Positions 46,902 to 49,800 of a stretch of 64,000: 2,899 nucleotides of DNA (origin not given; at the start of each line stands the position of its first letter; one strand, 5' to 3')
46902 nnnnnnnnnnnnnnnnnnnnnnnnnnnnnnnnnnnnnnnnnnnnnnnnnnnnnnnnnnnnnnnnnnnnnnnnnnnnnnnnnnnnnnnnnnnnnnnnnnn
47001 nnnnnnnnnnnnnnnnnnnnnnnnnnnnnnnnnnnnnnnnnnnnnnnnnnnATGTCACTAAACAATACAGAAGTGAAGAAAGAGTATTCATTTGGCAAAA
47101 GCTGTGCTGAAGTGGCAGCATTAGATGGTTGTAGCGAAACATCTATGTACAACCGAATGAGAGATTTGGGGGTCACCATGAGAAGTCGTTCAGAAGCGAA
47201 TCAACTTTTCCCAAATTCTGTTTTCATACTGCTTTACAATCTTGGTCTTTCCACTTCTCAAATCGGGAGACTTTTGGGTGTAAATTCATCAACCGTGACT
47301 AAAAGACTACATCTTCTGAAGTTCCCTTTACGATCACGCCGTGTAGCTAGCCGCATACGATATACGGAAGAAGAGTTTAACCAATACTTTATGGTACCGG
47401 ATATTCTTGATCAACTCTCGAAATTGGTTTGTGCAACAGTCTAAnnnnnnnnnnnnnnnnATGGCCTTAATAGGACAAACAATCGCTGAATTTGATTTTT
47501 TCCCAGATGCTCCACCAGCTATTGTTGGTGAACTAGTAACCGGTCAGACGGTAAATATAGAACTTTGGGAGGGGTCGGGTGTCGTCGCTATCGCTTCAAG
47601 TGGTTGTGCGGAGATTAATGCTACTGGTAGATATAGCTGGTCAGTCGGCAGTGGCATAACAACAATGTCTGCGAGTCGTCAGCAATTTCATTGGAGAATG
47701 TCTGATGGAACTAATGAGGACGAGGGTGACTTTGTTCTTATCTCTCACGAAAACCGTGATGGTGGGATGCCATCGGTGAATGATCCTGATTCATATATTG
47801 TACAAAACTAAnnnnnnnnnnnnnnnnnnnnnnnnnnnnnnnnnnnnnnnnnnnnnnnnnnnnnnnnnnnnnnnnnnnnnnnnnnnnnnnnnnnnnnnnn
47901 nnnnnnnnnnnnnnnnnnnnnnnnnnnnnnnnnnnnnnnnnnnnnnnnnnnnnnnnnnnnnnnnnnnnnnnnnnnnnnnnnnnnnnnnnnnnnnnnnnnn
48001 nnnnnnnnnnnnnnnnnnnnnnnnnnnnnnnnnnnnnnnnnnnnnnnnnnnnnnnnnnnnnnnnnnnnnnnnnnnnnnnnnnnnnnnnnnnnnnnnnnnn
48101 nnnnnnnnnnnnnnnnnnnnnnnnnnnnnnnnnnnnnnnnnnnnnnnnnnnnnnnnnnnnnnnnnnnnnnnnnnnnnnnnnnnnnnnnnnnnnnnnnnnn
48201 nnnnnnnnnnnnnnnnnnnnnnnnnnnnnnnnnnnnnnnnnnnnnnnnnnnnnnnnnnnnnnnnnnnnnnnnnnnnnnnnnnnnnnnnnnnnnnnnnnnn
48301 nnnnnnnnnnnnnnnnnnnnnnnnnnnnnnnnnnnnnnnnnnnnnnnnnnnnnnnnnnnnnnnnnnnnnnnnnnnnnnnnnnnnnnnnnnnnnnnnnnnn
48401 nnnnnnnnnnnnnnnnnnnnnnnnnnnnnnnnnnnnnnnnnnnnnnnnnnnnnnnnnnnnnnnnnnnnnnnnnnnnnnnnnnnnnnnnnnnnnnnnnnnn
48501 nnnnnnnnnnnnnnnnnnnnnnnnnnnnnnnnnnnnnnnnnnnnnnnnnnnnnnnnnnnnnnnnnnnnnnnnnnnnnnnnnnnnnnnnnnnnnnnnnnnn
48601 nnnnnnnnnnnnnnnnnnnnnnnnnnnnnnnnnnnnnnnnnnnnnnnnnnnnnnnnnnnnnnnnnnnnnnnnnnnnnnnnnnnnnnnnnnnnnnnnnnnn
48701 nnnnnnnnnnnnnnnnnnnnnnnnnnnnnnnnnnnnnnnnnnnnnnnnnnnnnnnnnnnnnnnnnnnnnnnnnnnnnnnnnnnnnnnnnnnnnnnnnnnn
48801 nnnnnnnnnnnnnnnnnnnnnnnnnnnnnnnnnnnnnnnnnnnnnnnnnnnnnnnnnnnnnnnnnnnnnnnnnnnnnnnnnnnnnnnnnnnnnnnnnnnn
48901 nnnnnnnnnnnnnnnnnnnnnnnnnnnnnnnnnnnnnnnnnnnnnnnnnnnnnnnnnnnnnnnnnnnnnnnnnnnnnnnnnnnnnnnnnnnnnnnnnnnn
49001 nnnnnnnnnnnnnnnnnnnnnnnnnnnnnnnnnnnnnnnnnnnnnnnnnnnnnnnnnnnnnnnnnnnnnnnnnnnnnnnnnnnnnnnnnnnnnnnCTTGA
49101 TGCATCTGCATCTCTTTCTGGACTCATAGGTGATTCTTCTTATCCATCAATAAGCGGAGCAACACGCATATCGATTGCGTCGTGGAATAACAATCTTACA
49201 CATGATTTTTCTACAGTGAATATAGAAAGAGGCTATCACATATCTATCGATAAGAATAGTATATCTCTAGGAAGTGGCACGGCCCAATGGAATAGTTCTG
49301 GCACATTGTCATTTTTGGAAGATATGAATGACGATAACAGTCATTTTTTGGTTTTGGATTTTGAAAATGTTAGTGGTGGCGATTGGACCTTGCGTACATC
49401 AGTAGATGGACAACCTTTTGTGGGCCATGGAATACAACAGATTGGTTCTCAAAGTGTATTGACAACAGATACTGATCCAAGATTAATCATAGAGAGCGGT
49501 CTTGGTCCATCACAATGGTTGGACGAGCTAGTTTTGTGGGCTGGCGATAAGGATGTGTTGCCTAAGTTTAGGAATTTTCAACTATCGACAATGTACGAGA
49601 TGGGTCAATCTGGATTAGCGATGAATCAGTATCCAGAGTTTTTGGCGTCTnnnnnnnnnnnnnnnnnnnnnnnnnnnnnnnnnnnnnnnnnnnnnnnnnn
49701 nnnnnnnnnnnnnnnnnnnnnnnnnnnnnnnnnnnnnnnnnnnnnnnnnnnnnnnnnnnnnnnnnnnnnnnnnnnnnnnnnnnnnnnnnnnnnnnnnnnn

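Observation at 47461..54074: Duplicated tail-fibre giants with a mobile C-terminal module present in three genetic contexts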

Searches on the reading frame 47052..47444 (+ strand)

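Call 7: search_protein_families(library=phrogs, proteins=[window:47052-47444:+], max_evalue=0.01)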
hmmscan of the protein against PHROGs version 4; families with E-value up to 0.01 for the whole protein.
window:47052-47444:+ (130 aa): 6 families
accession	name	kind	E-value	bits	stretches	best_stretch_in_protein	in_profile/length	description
phrog_323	-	transcription regulation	4.1e-06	27.6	1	8-103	105-199/319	transcriptional regulator, D5-like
phrog_7545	-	DNA, RNA and nucleotide metabolism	2.7e-05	25.4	0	61-103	14-56/160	HNH endonuclease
phrog_3282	-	transcription regulation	5.1e-05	24.2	1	61-99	58-96/158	sigma factor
phrog_664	-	DNA, RNA and nucleotide metabolism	0.00013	22.9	0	60-92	95-127/210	DNA binding protein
phrog_4538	-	unknown function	0.00031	20.8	0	59-106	362-409/447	-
phrog_6377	-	unknown function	0.00059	20.9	1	58-91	16-49/131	-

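Call 8: search_protein_families(library=pfam, proteins=[window:47052-47444:+], max_evalue=0.1)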
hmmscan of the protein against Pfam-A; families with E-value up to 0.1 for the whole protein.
window:47052-47444:+ (130 aa): 17 families
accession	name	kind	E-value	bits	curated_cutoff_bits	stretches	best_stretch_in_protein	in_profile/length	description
PF08281.18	Sigma70_r4_2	-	1.6e-08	34.5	25.7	1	57-87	18-48/54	Sigma-70, region 4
PF13384.12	HTH_23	-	6.8e-06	26.2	24.6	1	59-87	11-39/50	Homeodomain-like domain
PF07750.17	GcrA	-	0.00015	22.6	26.9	1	61-101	14-55/155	GcrA cell cycle regulator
PF12728.13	HTH_17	-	0.00033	21.3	27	0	66-113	2-47/51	Helix-turn-helix domain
PF13560.12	HTH_31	-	0.0018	19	27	0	43-84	6-33/64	Helix-turn-helix domain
PF12840.13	HTH_20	-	0.0023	18.3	27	0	62-89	15-42/51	Helix-turn-helix domain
PF13404.12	HTH_AsnC-type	-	0.0035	17.6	27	0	66-87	18-39/42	AsnC-type helix-turn-helix domain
PF20432.4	Xre-like-HTH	-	0.0044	17.7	25.8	1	62-85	20-42/63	Antitoxin Xre-like helix-turn-helix domain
PF13936.12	HTH_38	-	0.012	15.7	27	1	61-85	16-40/44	Helix-turn-helix domain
PF05344.16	DUF746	-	0.04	14.4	26.9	0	58-88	5-35/64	Domain of Unknown Function (DUF746)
PF13551.12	HTH_29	-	0.044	14.3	28.1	0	59-84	5-31/64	Winged helix-turn helix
PF13518.12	HTH_28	-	0.053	14.1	25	0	65-85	12-32/52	Helix-turn-helix domain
PF18024.7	HTH_50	-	0.056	13.6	27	0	67-88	25-46/50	Helix-turn-helix domain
PF17762.8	HTH_ParB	-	0.058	14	22.6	0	60-97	15-52/102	ParB HTH domain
PF15978.11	TnsD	-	0.06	12.8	32.4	1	33-108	177-242/355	Tn7-like transposition protein D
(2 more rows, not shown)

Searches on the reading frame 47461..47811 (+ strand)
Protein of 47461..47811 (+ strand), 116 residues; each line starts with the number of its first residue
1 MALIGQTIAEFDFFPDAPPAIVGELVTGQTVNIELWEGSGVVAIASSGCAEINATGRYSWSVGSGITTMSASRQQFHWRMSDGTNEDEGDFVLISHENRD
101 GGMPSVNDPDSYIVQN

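Call 7: search_protein_families(library=phrogs, proteins=[window:47461-47811:+], max_evalue=0.01)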
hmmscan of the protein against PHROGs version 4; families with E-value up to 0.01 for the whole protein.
window:47461-47811:+ (116 aa): 0 families

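Call 8: search_protein_families(library=pfam, proteins=[window:47461-47811:+], max_evalue=0.1)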
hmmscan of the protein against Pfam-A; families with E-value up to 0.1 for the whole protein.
window:47461-47811:+ (116 aa): 0 families

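Call 41: find_homologous_proteins(query=window:47461-47811:+, max_evalue=0.001)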
Query window:47461-47811:+ (116 aa): 160 proteins with E <= 0.001 among 166 candidates; the best 120 are listed.
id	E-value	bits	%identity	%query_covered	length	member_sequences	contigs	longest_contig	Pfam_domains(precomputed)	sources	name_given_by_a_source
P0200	4.7e-72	257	100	100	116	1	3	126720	-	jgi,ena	-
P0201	8.2e-62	224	87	100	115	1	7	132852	-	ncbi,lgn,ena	-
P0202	1.4e-61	223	87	100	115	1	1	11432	-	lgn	-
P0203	6.8e-61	221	86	100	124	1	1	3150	-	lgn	-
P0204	2.6e-59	216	83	100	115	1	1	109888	-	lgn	-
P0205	3.0e-59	216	84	100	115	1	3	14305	-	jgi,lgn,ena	-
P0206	5.4e-59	215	83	100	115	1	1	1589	-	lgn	-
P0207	4.4e-58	212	82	100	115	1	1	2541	-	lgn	-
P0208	6.2e-58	212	84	100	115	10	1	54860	-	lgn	-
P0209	6.2e-58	212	83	100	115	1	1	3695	-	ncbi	-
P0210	1.2e-57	211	83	99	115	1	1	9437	-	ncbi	-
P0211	2.1e-57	210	82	100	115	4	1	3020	-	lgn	-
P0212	2.0e-56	207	81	100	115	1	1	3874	-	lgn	-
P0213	2.1e-56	207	82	100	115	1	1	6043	-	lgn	-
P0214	2.4e-56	207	80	100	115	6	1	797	-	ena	-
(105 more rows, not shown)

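Call 51: find_encoding_contigs(protein=P0200, flank=10000, max_places=3)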
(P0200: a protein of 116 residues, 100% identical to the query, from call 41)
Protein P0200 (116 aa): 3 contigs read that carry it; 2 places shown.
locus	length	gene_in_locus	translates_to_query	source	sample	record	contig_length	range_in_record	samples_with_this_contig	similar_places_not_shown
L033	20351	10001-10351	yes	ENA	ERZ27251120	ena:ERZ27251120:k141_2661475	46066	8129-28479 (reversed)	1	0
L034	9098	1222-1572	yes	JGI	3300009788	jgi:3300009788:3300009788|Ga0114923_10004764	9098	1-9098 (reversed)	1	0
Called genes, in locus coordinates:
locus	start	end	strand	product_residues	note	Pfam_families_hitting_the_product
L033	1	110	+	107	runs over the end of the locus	-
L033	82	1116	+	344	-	PF04321:RmlD_sub_bind, PF05368:NmrA (weak), PF01370:Epimerase, PF16363:GDP_Man_Dehyd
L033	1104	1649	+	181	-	-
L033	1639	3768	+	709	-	PF03237:Terminase_6N (weak)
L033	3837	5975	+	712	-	-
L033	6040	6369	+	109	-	-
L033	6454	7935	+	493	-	-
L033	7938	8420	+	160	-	PF22758:Phage_cement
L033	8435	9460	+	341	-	-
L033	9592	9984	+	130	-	PF13384:HTH_23 (faint), PF08281:Sigma70_r4_2 (weak)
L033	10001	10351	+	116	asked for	-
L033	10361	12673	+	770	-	-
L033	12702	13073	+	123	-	-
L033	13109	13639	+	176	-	-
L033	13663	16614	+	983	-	-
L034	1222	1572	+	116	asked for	-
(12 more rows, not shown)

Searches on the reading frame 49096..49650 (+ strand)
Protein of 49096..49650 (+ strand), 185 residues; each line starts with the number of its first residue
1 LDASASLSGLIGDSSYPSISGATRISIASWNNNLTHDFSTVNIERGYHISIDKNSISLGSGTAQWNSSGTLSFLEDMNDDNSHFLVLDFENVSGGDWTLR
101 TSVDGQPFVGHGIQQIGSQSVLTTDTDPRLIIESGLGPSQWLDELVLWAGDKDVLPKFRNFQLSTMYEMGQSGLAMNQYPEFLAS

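Call 47: search_solved_structures(query=A5, max_evalue=10)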
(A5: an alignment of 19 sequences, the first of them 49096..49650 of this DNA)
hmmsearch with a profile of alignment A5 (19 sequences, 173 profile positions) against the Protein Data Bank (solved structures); distinct sequences matched with E-value up to 10: 2.
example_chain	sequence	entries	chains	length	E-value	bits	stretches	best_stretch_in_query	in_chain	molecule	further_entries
4ph8_A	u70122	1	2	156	0.34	13.8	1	78-124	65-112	Aggregative adherence fimbrial subunit AggA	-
9sf2_A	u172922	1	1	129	0.61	12.9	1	105-159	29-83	Transcriptional regulator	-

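Call 50: search_protein_families(library=pfam, alignment_id=A5, max_evalue=1)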
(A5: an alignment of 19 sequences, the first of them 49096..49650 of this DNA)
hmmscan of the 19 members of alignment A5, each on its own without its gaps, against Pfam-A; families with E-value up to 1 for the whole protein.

A. member 1, window:49096-49650:+ (185 aa): 1 family
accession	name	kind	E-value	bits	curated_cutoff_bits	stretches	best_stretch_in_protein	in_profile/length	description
PF16429.10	DUF5026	-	0.18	12.5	25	1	33-104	5-78/82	Domain of unknown function (DUF5026)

B. families by the number of members that match (of 19 scanned): 6 families
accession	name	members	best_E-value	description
PF05089.18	NAGLU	3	0.0034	Alpha-N-acetylglucosaminidase (NAGLU) tim-barrel domain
PF10670.15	DUF4198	2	0.004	Domain of unknown function (DUF4198)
PF17957.7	Big_7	1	0.064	Bacterial Ig domain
PF03244.19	PSI_PsaH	1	0.15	Photosystem I reaction centre subunit VI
PF16429.10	DUF5026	1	0.18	Domain of unknown function (DUF5026)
PF18430.7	DBD_HTH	1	0.2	Putative DNA-binding domain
